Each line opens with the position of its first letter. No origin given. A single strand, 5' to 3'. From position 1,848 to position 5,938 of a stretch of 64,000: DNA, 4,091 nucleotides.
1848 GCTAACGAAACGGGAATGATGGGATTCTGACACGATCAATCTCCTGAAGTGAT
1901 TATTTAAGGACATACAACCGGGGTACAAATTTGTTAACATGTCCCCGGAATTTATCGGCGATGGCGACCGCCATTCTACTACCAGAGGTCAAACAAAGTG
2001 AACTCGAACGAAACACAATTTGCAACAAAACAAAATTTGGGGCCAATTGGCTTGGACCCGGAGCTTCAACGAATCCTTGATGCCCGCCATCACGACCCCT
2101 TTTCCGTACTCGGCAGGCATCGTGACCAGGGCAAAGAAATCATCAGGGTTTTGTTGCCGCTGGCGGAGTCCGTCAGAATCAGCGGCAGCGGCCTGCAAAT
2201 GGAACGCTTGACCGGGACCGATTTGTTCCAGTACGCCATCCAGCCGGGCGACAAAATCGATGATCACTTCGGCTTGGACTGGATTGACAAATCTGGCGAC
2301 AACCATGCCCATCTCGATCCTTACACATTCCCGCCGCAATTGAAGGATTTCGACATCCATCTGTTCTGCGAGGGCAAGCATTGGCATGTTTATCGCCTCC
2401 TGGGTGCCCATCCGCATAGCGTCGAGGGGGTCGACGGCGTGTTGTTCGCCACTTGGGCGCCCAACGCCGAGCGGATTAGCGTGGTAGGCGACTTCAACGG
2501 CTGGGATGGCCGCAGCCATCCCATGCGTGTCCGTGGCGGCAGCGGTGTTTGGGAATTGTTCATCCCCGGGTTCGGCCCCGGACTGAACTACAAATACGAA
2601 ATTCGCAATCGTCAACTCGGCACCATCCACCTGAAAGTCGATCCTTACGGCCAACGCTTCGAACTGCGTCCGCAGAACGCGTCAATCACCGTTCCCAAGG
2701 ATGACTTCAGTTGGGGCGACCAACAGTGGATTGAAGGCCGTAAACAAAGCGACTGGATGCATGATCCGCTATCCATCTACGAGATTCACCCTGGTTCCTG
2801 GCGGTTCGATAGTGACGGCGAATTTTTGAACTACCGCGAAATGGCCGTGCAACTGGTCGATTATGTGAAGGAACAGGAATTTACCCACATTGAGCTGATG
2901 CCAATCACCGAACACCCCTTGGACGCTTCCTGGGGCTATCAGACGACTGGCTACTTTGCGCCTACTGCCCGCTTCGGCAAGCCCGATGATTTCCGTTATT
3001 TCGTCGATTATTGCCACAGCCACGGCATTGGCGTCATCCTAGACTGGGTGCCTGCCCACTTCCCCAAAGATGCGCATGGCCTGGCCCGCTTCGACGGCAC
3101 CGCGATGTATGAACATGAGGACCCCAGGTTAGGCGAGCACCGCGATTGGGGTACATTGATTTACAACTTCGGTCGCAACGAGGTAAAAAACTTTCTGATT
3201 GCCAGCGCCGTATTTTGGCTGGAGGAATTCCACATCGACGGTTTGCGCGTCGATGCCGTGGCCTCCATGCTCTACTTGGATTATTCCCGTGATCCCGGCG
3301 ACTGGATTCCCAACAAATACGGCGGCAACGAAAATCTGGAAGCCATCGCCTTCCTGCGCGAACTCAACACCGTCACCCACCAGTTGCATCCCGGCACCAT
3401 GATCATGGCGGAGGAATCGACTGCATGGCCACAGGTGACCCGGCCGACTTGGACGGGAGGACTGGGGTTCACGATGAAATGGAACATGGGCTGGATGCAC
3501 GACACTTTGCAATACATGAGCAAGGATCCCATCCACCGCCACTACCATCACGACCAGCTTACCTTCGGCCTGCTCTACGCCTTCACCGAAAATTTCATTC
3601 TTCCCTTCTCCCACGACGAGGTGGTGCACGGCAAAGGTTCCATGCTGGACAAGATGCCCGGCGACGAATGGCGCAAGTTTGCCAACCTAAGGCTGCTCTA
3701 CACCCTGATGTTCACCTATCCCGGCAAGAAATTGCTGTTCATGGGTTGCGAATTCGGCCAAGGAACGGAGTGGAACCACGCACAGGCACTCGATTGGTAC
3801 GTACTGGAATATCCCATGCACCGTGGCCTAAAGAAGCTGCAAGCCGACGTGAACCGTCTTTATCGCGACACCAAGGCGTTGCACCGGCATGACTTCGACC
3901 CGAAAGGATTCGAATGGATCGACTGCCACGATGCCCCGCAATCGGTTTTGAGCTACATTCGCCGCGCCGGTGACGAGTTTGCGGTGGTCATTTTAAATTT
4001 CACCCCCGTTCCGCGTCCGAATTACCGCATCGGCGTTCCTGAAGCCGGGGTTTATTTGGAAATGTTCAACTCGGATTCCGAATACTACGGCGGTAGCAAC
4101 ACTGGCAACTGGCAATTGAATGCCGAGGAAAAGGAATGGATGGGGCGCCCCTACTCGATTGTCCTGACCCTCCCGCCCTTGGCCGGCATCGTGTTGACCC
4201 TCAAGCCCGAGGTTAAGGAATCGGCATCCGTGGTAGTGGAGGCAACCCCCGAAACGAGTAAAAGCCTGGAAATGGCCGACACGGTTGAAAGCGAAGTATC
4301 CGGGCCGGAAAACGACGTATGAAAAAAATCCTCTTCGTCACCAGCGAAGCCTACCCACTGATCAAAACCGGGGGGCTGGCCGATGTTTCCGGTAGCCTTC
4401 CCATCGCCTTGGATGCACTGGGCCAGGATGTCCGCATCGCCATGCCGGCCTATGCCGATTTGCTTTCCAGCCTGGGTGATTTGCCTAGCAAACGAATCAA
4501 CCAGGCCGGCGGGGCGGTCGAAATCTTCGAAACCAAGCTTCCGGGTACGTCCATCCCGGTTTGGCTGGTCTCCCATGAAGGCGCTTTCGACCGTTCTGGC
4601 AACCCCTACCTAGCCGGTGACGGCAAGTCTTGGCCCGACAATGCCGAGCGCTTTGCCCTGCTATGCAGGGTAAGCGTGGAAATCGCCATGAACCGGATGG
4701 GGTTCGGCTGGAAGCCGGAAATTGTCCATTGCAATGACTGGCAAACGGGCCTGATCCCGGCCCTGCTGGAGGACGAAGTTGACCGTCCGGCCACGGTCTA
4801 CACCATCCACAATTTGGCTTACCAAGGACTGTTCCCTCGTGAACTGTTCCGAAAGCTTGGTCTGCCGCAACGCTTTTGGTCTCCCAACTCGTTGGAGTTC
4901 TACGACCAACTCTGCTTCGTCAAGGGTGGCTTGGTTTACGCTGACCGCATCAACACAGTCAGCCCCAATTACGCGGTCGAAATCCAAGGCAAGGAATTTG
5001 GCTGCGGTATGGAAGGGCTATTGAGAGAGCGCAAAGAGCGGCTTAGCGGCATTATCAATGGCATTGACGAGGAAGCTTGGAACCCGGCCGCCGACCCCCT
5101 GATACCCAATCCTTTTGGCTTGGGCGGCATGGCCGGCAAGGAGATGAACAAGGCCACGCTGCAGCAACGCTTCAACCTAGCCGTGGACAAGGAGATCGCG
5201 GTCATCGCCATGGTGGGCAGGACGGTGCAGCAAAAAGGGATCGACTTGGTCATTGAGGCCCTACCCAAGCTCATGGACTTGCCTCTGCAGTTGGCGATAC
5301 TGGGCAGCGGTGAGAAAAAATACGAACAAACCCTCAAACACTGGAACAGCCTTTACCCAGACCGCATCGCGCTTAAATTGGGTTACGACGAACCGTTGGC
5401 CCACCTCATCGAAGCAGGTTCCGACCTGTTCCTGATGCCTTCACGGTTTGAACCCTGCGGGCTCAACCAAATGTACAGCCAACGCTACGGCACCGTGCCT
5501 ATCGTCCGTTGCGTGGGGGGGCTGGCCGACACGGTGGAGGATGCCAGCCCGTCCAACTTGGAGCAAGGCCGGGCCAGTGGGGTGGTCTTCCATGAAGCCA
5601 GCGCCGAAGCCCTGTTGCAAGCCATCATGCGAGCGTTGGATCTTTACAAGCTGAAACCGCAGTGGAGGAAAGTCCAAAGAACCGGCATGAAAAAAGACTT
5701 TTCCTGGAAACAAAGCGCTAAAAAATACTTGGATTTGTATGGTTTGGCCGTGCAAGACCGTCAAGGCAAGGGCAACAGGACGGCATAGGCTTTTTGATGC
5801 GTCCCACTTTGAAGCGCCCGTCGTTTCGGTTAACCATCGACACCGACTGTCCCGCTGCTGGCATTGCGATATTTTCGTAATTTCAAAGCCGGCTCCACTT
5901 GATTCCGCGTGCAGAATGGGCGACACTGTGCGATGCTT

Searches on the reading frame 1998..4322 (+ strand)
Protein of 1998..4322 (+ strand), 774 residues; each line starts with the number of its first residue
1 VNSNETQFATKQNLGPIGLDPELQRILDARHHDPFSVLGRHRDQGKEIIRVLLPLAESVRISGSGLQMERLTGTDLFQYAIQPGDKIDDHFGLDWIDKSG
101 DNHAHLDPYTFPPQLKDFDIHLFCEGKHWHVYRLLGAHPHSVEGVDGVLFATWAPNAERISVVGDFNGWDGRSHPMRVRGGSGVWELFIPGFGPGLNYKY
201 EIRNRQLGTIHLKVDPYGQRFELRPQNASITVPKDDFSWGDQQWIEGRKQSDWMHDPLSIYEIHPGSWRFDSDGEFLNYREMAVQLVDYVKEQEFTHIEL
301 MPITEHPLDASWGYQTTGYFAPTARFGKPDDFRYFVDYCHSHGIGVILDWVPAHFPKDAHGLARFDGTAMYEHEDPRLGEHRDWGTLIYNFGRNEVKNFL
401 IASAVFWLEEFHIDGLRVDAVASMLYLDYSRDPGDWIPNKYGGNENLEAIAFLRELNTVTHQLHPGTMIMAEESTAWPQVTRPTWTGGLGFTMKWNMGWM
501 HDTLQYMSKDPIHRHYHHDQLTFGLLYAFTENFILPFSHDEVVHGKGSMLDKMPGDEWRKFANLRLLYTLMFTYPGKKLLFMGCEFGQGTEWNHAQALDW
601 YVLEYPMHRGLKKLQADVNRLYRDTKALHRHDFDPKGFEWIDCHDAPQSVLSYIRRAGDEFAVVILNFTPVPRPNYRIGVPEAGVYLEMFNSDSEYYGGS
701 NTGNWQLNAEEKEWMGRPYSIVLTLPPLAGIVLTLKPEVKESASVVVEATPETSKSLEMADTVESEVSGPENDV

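Call 61: search_protein_families(library=pfam, proteins=[window:1998-4322:+], max_evalue=0.0001)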
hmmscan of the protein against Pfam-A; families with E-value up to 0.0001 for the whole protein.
window:1998-4322:+ (774 aa): 4 families
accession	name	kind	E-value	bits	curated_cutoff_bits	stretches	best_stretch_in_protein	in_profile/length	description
PF02922.24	CBM_48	-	3.5e-25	88.6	22.4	1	135-218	2-83/83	Carbohydrate-binding module 48 (Isoamylase N-terminal domain)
PF02806.24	Alpha-amylase_C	-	2.9e-24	85.7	21.2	1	640-735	1-94/95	Alpha amylase, C-terminal all-beta domain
PF22019.2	GlgB_N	-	1.2e-22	80.3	27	2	22-109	4-94/94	alpha-1,4-glucan branching enzyme GlgB, N-terminal domain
PF00128.31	Alpha-amylase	-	7.9e-19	68.6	22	2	286-358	24-95/446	Alpha amylase, catalytic domain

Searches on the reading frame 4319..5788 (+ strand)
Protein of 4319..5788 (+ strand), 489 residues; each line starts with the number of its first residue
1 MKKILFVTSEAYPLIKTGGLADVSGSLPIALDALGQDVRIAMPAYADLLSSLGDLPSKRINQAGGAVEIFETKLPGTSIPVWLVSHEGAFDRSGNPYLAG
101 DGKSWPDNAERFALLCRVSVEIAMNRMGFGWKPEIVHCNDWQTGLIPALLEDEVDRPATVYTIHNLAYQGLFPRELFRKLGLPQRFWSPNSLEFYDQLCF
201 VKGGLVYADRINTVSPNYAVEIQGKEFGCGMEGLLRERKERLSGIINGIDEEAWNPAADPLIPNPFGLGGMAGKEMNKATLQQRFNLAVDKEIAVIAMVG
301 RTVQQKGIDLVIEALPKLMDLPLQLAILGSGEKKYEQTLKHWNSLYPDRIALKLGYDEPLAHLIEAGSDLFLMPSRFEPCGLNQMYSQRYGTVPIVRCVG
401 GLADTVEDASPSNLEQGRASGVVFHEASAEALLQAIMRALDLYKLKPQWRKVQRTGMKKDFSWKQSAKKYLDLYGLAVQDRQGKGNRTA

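Call 61: search_protein_families(library=pfam, proteins=[window:4319-5788:+], max_evalue=0.0001)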
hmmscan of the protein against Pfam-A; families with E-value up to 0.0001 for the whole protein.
window:4319-5788:+ (489 aa): 4 families
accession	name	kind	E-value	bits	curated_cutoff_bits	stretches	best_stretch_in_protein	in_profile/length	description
PF08323.17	Glyco_transf_5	-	4.9e-77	259.3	22.7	1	3-237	1-239/239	Starch synthase catalytic domain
PF00534.26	Glycos_transf_1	-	2.5e-19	69.9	26.4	1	283-451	5-167/172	Glycosyl transferases group 1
PF13692.12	Glyco_trans_1_4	-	1.2e-12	48.7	27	1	295-440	3-140/142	Glycosyl transferases group 1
PF20706.3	GT4-conflict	-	3.4e-06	26.7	26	1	294-469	198-384/385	Family 4 Glycosyltransferase in conflict systems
